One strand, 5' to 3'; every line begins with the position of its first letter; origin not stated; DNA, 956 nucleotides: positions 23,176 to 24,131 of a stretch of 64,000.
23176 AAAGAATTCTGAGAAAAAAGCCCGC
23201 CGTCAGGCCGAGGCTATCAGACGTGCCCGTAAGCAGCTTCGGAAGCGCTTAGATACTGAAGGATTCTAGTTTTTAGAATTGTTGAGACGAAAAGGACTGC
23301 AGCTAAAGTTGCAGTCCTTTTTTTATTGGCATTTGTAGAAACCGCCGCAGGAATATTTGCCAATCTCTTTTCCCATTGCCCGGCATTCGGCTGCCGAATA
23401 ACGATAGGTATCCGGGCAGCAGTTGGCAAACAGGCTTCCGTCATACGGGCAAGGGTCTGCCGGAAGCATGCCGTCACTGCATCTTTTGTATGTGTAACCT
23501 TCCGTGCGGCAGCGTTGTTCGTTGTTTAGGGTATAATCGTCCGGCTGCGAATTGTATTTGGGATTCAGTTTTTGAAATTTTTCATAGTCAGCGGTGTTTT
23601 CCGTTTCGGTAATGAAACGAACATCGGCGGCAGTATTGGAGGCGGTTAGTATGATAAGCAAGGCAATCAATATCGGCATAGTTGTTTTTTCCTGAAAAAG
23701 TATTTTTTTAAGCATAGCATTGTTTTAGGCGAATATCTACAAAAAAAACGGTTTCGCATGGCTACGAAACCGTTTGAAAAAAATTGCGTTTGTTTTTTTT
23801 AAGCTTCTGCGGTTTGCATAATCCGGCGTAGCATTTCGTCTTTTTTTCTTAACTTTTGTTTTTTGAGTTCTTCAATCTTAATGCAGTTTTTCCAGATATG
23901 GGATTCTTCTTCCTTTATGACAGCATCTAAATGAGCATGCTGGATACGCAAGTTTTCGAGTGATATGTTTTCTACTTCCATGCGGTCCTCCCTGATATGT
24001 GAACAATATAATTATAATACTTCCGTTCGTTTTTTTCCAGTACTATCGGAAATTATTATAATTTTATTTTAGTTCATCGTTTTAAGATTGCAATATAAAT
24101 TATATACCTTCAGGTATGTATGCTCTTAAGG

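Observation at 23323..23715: Small secreted paralog of the Cys-rich N-terminal module, suggesting a new module family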

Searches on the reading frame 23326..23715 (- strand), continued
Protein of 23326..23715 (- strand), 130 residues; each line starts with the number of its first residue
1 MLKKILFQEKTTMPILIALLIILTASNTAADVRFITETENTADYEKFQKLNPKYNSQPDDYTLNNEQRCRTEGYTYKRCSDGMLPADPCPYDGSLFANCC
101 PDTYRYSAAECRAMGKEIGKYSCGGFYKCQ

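Call 55: search_protein_families(library=pfam, alignment_id=A4, max_evalue=0.01)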
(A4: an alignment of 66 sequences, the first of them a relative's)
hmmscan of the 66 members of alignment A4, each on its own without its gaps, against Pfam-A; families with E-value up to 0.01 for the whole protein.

A. member 1, P0171 (344 aa): 0 families

B. families by the number of members that match (of 66 scanned): 5 families
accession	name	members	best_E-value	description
PF07603.17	Lcl_C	5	4.7e-10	Lcl C-terminal domain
PF03720.21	UDPG_MGDP_dh_C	1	2.1e-12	UDP-glucose/GDP-mannose dehydrogenase family, UDP binding domain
PF18278.7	RANK_CRD_2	1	6e-07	Receptor activator of the NF-KB cysteine-rich repeat domain 2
PF20585.4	Pectate_lyase_5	1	0.00016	Putative pectate lyase-like adhesive domain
PF12946.13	EGF_MSP1_1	1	0.0021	MSP1 EGF domain 1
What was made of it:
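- On Any Pfam-A / NCBIfam family: The 66 long members give no hit covering the head (call 55).
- On Lcl-type adhesins: Present in 5 of the 66 other long family members (call 55).
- Closest known: Legionella collagen-like adhesin Lcl. Same: Five of the 66 long members scanned actually carry Pfam Lcl_C (PF07603) at the C-terminus (call 55).
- Closest known: Polymorphic toxin / modular surface-protein design. Different: No toxin or immunity modules were found (call 55).
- Long members carry adhesin-type domains, so the family is involved in adhesion (call 55). No toxin domain in 66 long members (call 55).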

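Call 57: list_cluster_members(proteins=[P0140, P0145, P0155, P0165, P0171, P0183, P0234, P0196, P0216, P0115])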
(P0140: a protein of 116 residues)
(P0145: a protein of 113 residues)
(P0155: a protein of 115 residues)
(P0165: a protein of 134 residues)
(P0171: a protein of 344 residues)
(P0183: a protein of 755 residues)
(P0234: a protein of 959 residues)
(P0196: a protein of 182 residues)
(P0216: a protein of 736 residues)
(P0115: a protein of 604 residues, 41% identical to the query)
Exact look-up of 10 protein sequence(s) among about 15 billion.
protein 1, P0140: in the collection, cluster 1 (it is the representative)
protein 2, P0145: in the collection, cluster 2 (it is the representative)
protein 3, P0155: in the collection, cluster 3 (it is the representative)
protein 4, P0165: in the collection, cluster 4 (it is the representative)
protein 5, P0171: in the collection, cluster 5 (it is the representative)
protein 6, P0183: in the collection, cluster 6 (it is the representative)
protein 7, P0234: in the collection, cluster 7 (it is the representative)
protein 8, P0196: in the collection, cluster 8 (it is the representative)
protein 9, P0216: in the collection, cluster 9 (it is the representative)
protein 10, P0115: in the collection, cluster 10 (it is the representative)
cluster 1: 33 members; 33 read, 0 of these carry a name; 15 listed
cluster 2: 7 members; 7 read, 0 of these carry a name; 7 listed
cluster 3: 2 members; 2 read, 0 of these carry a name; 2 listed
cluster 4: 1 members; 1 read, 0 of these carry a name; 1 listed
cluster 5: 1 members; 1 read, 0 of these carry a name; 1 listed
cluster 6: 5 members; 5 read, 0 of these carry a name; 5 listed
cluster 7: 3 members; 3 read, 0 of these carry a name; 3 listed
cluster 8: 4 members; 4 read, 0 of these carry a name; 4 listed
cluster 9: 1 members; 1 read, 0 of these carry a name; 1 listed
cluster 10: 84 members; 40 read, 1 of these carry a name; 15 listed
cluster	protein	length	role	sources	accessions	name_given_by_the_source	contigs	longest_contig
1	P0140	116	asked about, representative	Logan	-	-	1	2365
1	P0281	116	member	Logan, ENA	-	-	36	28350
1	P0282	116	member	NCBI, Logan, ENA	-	-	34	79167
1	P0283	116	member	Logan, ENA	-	-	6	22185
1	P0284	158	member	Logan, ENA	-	-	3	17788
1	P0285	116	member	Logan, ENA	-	-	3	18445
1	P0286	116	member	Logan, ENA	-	-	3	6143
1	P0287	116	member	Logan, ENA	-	-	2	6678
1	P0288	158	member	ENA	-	-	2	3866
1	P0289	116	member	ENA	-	-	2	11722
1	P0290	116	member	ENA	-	-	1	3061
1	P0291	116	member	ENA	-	-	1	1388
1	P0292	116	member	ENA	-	-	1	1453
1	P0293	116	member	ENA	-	-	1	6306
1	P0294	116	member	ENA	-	-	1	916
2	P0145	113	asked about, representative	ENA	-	-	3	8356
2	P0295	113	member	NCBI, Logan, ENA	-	-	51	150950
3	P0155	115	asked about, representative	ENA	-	-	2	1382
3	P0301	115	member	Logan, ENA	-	-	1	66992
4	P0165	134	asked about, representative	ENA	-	-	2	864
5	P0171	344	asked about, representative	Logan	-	-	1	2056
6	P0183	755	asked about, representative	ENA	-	-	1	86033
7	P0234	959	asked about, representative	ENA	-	-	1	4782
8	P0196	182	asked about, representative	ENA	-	-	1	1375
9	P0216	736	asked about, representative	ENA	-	-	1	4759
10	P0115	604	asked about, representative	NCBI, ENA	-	-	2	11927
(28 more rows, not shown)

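Call 58: find_encoding_contigs(protein=P0295, flank=10000, max_places=1)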
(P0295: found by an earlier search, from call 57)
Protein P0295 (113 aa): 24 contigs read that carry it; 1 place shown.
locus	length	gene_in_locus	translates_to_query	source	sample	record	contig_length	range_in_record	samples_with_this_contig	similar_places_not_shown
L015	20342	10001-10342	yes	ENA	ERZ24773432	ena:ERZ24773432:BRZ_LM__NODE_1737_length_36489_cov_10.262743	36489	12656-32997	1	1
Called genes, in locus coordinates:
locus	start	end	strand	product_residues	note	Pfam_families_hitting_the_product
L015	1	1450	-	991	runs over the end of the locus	-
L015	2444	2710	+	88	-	-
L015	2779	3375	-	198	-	-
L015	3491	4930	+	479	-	-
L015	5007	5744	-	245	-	PF00106:adh_short, PF08659:KR, PF13460:NAD_binding_10 (faint), PF13561:adh_short_C2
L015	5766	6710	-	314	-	PF00698:Acyl_transf_1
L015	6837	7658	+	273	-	PF00535:Glycos_transf_2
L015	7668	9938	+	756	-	PF13491:FtsK_4TM, PF17854:FtsK_alpha, PF01580:FtsK_SpoIIIE, PF09397:FtsK_gamma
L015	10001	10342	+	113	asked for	-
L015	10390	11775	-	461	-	PF01406:tRNA-synt_1e, PF09334:tRNA-synt_1g (faint), PF00133:tRNA-synt_1, PF09190:DALR_2, PF23493:CysS_C (faint)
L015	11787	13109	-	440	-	PF00749:tRNA-synt_1c, PF19269:Anticodon_2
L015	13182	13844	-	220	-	PF05494:MlaC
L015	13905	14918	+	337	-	PF00497:SBP_bac_3 (weak)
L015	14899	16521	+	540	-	-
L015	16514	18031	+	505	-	PF13231:PMT_2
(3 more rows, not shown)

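Call 59: find_encoding_contigs(protein=P0301, flank=10000, max_places=1)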
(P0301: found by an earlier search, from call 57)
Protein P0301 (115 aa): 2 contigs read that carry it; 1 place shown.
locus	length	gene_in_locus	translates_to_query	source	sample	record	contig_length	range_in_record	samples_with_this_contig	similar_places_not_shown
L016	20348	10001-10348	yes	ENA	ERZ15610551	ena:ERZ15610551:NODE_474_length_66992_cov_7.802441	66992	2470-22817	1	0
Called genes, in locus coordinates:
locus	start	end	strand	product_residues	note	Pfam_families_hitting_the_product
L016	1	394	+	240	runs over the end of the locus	PF00119:ATP-synt_A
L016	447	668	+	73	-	PF00137:ATP-synt_C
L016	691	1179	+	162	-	PF02326:YMF19, PF00430:ATP-synt_B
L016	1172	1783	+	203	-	PF00430:ATP-synt_B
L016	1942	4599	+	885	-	PF01326:PPDK_N, PF00391:PEP-utilizers, PF02896:PEP-utilizers_C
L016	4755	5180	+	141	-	-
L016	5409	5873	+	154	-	PF05359:DUF748 (faint), PF00691:OmpA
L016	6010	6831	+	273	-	PF13428:TPR_14 (faint), PF13525:YfiO, PF07719:TPR_2 (faint), PF13174:TPR_6 (faint), PF13432:TPR_16, PF14559:TPR_19 (faint)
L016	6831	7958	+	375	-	PF01171:ATP_bind_3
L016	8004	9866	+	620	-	PF06480:FtsH_ext, PF00004:AAA, PF07728:AAA_5 (weak), PF17862:AAA_lid_3, PF01434:Peptidase_M41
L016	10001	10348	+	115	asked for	-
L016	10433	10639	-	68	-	PF01165:Ribosomal_S21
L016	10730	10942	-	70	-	-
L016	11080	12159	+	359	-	PF00365:PFK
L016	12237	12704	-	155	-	PF03652:RuvX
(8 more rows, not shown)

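Call 65: find_homologous_proteins(query=A3, max_evalue=0.001)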
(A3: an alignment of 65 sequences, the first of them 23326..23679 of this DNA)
Query A3 (65 sequences) (118 aa, profile of the alignment): 21 proteins with E <= 0.001 among 1000 candidates.
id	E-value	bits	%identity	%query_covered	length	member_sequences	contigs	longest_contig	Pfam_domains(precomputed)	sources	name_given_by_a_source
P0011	2.2e-31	126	61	97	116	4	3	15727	-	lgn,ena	-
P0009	1.3e-30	124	60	100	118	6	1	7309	-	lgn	-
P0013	3.8e-30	122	57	86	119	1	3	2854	-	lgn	-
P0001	4.4e-30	122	99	100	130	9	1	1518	-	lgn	-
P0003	5.0e-30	122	81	100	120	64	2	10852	-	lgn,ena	-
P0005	6.9e-30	121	72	98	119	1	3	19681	-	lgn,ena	-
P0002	8.8e-30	121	81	100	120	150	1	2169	-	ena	-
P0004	4.3e-29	119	77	100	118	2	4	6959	-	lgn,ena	-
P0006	5.1e-29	119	69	100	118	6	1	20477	-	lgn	-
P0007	7.0e-29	118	67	100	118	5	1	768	-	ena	-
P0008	6.0e-28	115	68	100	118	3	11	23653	-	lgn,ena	-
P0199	3.1e-25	106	33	53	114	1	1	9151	-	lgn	-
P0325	2.4e-21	94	27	97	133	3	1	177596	-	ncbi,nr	ncbi:MAG: hypothetical protein IJ660_06330 [Alphaproteobacteria bacterium]|nr:hypothetical protein [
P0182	6.6e-21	93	27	89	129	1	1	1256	-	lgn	-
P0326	1.3e-20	92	28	89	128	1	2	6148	-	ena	-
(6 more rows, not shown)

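Call 66: search_dna_similar(query=window:23326-23679:-, collection=plasmids, mode=protein, max_evalue=0.01)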
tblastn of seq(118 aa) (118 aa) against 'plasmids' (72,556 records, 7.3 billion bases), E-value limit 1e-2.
No match.
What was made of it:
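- Tried and rejected: tblastn against plasmids: none (call 66).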

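Call 67: search_dna_similar(query=window:23326-23679:-, collection=phages, mode=protein, max_evalue=0.01)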
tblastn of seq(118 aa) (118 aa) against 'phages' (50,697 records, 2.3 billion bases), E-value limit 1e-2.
Records with a match: 1; places in all: 1; records where one place covers at least 80% of the query: 1.
Best place of each record, by identity: <60% 1.
By first word of the organism name: Bacteriophage 1.
By host as written in the record: - 1.
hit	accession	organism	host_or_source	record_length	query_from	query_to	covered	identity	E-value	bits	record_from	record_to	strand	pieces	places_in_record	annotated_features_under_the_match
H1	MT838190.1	Bacteriophage sp.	human fecal samples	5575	20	118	84%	33.0%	1e-6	51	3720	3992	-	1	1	record has no annotation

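Call 68: get_annotated_region(hit=H1, flank=5000)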
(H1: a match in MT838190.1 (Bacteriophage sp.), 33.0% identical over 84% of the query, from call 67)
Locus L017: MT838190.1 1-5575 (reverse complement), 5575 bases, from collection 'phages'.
description: UNVERIFIED: Bacteriophage sp. clone scaffold_6940 genomic sequence.
organism: Bacteriophage sp. (NCBI taxid 38018)
taxonomy: Viruses
host: -; source: human fecal samples; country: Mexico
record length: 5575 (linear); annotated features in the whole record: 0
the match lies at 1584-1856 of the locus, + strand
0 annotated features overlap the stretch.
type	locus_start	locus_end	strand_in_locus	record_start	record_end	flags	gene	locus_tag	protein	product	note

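Call 71: search_protein_families(library=pfam, proteins=[P0234, P0228, P0227, P0183, P0238, P0235, P0266, P0257], max_evalue=0.01)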
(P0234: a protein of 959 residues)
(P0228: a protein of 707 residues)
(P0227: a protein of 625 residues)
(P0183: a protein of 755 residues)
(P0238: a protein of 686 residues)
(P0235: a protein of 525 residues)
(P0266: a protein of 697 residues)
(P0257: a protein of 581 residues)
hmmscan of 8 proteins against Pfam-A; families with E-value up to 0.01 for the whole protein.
P0234 (959 aa): 0 families

P0228 (707 aa): 0 families

P0227 (625 aa): 0 families

P0183 (755 aa): 1 family
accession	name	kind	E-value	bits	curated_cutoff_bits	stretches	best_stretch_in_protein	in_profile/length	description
PF18278.7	RANK_CRD_2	-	6e-07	30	26.8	0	575-591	23-39/41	Receptor activator of the NF-KB cysteine-rich repeat domain 2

P0238 (686 aa): 0 families

P0235 (525 aa): 0 families

P0266 (697 aa): 1 family
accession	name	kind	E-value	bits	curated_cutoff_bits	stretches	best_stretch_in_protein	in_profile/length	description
PF20585.4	Pectate_lyase_5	-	0.00016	22.3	24.3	1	545-616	22-100/126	Putative pectate lyase-like adhesive domain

P0257 (581 aa): 0 families
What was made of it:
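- On TNFR-type cysteine-rich domain: RANK_CRD_2 matches only as a summed score in one long member, P0183, with 0 significant stretches (call 71).
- Partner domains: Lcl_C in 5 members and a pectate-lyase-like adhesive domain in 1 (calls 55, 71).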

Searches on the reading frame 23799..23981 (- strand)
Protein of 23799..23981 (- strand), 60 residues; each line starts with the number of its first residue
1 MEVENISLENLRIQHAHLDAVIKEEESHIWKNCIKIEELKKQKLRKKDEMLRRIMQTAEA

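Call 46: search_protein_families(library=ncbifam, proteins=[window:23802-23981:-], max_evalue=1)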
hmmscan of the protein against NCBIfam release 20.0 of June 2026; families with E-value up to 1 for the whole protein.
window:23802-23981:- (60 aa): 1 family
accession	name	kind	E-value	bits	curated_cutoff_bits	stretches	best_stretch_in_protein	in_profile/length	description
NF008505.0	PRK11415.1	equivalog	0.00014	22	91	1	11-56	22-67/74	hypothetical protein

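Call 74: search_protein_families(library=pfam, proteins=[window:23799-23981:-], max_evalue=0.001)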
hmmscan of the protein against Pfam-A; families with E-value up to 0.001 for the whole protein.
window:23799-23981:- (60 aa): 1 family
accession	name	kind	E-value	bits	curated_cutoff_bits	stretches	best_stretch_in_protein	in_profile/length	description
PF04325.18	DUF465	-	5.7e-08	33.1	25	1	9-52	2-46/48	Protein of unknown function (DUF465)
